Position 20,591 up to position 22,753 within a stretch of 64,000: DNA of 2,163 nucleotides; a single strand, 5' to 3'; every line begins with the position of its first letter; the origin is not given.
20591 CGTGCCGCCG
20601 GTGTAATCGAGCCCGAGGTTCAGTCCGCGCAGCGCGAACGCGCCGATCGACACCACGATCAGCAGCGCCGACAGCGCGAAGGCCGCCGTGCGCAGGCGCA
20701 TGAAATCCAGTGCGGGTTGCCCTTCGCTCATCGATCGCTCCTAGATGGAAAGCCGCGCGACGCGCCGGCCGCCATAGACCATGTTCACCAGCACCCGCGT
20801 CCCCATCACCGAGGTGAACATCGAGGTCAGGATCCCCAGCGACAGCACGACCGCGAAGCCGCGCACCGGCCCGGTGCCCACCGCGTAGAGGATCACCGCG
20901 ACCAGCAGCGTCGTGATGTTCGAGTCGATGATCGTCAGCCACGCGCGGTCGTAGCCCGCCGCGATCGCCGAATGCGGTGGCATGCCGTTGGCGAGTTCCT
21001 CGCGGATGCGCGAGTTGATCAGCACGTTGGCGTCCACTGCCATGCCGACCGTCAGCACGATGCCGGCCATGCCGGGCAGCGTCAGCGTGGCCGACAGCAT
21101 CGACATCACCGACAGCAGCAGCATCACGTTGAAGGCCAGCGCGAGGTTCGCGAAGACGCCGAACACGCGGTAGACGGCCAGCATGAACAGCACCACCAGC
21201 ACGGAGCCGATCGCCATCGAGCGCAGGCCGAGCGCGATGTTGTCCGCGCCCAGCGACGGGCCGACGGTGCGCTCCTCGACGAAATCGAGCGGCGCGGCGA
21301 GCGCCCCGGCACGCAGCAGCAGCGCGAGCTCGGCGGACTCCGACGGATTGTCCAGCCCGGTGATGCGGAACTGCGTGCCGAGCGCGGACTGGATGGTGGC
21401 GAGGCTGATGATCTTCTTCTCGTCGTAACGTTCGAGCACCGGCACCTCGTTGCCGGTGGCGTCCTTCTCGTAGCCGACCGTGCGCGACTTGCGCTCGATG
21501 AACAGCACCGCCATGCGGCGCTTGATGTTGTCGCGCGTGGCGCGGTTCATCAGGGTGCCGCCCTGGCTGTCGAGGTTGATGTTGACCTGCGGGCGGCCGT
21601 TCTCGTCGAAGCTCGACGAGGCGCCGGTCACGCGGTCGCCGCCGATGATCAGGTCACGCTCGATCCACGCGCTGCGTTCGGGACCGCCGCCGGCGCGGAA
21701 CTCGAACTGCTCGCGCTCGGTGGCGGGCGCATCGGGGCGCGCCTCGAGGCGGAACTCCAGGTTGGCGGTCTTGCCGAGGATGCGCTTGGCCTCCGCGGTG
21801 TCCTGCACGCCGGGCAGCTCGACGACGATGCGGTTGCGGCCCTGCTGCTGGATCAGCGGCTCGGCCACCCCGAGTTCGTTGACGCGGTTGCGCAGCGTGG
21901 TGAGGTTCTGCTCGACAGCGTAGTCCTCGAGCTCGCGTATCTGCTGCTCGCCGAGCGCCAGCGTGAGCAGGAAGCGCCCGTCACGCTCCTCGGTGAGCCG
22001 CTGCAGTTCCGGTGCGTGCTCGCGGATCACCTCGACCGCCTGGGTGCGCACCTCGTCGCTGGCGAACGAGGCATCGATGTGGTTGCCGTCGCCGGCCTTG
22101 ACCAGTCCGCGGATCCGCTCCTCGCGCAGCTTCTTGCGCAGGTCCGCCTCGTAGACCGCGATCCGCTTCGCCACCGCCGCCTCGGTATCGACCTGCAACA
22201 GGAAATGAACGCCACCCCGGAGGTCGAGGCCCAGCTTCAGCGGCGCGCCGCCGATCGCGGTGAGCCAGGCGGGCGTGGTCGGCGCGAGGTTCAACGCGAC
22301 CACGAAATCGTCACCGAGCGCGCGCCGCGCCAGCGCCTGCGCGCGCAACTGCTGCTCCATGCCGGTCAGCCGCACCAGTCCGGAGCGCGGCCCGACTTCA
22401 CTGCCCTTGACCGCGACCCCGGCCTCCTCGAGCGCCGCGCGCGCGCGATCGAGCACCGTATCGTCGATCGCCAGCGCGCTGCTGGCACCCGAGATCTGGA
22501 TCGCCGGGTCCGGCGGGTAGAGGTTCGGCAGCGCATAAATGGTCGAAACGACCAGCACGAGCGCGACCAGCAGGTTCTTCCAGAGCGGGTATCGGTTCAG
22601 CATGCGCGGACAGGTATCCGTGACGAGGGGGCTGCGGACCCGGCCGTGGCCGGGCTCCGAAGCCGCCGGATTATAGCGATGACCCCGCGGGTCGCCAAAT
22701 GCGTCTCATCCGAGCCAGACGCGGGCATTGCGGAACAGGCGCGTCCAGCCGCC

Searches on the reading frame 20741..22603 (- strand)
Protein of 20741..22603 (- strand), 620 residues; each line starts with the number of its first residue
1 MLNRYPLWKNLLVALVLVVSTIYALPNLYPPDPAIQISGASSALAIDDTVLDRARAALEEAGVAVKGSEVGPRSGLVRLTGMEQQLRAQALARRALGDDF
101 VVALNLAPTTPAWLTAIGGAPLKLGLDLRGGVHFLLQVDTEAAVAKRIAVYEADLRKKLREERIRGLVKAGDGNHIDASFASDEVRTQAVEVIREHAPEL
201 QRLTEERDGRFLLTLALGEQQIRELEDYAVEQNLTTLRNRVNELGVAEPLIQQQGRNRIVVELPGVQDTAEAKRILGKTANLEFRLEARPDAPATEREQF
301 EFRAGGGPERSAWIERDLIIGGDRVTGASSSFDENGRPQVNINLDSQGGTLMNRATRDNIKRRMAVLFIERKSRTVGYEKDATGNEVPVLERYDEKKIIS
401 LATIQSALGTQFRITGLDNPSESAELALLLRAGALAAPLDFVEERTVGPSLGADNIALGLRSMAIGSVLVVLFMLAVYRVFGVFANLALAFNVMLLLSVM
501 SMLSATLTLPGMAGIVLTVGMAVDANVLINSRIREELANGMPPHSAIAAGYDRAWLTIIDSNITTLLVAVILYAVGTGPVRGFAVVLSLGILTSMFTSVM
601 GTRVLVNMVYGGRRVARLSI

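Call 90: search_protein_families(library=pfam, proteins=[window:20741-22603:-], max_evalue=1e-8)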
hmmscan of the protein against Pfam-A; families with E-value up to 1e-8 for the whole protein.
window:20741-22603:- (620 aa): 4 families
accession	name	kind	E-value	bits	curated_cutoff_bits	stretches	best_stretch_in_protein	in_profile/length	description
PF13721.11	SecD-TM1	-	1.3e-33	116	30.5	1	2-104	1-103/103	SecD export protein N-terminal TM region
PF22599.2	SecDF_P1_head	-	7.2e-31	106.9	27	1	308-437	9-114/114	SecDF, P1 head subdomain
PF21760.3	SecD_1st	-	4.8e-29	100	27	1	230-287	1-58/60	Protein translocase subunit SecDF, P1 domain, N-terminal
PF02355.23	SecD_SecF_C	-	5.7e-14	52.4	20.5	1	442-600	16-177/189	Protein export membrane protein SecD/SecF, C-terminal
